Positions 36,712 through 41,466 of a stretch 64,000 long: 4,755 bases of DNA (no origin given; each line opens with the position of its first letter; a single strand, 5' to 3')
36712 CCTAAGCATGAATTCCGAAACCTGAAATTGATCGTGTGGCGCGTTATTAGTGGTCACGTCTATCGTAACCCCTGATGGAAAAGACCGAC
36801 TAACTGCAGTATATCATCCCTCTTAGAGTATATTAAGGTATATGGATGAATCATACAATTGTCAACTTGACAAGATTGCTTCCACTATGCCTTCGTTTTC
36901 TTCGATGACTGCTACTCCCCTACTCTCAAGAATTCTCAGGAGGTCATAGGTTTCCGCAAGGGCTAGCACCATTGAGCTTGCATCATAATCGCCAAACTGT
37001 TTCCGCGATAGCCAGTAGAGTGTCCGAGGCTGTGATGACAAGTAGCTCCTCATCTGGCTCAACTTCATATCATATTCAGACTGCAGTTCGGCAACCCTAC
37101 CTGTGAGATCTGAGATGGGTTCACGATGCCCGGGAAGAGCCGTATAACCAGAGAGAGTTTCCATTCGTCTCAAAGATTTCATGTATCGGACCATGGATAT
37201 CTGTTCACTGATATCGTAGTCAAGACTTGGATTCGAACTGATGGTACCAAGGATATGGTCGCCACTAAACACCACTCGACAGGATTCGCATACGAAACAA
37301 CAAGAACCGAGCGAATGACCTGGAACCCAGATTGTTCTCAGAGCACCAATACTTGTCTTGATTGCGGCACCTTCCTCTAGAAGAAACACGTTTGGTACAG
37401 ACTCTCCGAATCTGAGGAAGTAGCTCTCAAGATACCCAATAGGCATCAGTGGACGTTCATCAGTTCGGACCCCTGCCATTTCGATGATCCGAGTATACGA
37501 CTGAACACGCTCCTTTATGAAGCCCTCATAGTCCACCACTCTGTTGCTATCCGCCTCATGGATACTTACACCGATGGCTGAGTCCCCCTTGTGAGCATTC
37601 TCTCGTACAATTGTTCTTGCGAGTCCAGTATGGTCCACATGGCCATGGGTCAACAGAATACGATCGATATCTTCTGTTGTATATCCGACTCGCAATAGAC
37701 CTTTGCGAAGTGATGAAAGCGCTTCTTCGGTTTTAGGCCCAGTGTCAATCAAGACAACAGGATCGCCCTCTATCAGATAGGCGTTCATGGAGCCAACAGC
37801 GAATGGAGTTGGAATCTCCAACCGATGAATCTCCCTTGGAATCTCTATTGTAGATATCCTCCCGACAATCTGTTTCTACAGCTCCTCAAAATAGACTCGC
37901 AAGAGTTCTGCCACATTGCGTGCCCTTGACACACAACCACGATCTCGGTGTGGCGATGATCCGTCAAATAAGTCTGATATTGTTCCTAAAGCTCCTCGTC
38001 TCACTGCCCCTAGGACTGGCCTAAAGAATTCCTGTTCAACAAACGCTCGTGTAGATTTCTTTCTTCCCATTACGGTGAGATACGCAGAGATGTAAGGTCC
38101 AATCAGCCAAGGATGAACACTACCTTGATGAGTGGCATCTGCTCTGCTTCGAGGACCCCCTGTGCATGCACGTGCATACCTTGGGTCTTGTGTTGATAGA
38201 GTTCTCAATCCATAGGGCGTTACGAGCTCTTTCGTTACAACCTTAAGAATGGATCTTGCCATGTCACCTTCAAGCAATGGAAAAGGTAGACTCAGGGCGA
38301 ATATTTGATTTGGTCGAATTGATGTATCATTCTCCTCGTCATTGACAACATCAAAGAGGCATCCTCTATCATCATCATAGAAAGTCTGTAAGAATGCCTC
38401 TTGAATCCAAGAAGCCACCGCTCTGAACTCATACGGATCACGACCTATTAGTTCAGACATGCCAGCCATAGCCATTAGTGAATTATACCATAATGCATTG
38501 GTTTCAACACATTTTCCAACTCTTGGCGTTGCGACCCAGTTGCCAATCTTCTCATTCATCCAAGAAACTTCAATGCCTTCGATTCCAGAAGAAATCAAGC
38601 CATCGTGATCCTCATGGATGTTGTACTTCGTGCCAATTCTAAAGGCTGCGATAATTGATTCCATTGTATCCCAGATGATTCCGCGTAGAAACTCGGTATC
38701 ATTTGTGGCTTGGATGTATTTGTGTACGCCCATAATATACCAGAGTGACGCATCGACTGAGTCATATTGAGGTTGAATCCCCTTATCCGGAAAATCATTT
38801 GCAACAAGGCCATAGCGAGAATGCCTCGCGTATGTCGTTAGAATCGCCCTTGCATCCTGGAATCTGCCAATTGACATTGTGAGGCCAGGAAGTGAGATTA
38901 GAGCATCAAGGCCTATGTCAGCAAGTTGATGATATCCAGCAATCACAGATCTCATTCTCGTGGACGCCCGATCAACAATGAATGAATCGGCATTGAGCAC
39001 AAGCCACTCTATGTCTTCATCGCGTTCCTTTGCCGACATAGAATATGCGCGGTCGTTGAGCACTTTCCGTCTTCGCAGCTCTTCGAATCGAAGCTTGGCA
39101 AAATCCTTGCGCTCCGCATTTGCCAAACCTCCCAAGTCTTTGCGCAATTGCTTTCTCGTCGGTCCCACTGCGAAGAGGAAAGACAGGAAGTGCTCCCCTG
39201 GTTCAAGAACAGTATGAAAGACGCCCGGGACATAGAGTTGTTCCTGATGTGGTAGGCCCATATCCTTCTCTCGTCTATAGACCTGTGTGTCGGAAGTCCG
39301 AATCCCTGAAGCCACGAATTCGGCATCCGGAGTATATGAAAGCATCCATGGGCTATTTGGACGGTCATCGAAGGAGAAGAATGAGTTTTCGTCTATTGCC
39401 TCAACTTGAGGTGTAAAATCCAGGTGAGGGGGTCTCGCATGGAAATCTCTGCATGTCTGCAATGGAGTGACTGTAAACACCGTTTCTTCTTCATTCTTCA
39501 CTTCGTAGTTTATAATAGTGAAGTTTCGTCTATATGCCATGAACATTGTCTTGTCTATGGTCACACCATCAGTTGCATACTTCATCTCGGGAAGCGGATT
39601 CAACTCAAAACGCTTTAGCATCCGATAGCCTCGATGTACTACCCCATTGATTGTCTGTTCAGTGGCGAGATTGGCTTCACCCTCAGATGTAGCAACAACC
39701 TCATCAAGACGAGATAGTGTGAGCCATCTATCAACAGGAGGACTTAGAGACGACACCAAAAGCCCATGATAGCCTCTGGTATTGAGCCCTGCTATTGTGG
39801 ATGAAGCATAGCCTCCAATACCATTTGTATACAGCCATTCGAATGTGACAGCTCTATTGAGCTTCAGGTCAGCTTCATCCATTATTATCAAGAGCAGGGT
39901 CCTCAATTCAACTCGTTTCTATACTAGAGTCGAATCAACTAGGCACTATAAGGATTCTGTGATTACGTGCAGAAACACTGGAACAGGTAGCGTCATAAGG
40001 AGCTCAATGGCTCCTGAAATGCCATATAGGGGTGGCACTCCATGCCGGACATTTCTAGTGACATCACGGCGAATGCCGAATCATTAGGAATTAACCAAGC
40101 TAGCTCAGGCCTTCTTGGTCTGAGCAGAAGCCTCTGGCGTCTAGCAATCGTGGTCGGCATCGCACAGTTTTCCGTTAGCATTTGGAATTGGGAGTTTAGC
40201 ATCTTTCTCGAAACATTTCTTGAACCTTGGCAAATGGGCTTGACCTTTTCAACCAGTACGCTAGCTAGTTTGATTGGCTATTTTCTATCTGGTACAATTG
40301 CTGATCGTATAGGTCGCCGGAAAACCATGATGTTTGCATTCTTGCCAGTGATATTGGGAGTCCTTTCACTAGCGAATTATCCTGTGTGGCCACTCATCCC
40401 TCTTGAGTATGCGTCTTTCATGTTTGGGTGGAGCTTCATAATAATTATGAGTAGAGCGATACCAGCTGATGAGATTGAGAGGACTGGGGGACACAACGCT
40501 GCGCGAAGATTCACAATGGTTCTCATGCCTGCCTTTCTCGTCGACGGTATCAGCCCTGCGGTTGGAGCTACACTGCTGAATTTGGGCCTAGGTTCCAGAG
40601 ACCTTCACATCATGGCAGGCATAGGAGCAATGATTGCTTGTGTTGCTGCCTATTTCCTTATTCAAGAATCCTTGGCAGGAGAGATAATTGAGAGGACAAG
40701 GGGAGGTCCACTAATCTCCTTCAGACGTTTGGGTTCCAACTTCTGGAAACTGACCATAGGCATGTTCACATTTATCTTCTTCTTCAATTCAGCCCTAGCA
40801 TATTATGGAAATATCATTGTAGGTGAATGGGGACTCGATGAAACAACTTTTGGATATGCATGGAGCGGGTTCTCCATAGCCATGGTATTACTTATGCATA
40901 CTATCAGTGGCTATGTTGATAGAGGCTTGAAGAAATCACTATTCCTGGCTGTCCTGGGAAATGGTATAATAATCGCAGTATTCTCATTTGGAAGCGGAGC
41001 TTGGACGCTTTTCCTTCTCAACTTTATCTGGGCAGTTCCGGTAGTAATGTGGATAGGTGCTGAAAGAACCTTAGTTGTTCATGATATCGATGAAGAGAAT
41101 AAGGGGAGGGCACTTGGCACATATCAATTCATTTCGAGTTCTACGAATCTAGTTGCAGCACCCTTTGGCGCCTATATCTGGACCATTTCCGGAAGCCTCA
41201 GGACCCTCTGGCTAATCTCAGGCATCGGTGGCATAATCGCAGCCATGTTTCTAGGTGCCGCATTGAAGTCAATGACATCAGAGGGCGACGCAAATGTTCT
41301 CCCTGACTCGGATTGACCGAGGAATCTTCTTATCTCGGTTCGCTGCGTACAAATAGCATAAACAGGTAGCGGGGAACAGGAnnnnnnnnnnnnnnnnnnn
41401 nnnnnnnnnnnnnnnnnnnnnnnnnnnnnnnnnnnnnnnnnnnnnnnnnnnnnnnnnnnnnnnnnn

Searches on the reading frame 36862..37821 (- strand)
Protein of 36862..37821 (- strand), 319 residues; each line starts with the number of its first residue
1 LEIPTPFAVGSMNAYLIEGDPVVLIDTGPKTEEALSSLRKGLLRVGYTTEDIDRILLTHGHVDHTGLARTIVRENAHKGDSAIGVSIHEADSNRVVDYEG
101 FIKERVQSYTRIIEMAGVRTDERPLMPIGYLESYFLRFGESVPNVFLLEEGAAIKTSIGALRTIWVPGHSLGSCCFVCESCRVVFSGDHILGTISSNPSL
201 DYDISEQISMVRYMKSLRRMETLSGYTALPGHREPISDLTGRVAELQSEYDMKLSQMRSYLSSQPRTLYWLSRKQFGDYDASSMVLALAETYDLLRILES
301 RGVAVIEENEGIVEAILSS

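Call 28: search_protein_families(library=ncbifam, proteins=[window:36862-37821:-], max_evalue=0.00001)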
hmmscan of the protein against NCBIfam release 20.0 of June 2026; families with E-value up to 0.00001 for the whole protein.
window:36862-37821:- (319 aa): 7 families
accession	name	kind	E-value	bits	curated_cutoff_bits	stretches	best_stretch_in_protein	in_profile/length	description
NF053820.1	MBLfold_Strvi7410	exception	1.2e-24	87.3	525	1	9-291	21-316/343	Strvi_7410 family MBL fold metallo-hydrolase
NF033105.1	bla_subclass_B3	equivalog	7.9e-11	41.7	240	1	12-74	23-84/257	subclass B3 metallo-beta-lactamase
NF000454.2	blaCPS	exception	2.8e-07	30.5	620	0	12-78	52-117/290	CPS family subclass B3 metallo-beta-lactamase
TIGR03413.1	GSH_gloB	equivalog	4.2e-07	29.6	200.8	0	148-192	86-130/248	hydroxyacylglutathione hydrolase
NF047979.1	lactonase_AidB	equivalog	7.4e-07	28.7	360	1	13-65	52-107/271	AidB family quorum-quenching N-acyl homoserine lactonase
NF012101.1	blaGOB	exception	1.4e-06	27.8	560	0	12-78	52-117/290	GOB family subclass B3 metallo-beta-lactamase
NF000458.2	blaPEDO-2_fam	exception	5.4e-06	26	550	0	14-78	54-117/285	PEDO-2 family subclass B3 metallo-beta-lactamase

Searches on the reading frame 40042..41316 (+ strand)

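Call 49: search_protein_families(library=ncbifam, proteins=[window:40042-41316:+], max_evalue=1e-8)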
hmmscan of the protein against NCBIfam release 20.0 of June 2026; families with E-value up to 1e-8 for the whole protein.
window:40042-41316:+ (424 aa): 1 family
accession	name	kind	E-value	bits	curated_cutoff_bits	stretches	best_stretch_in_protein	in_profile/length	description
NF008586.0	PRK11551.1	equivalog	2.3e-09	36.7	410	1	58-129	45-114/406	3-(3-hydroxy-phenyl)propionate transporter MhpT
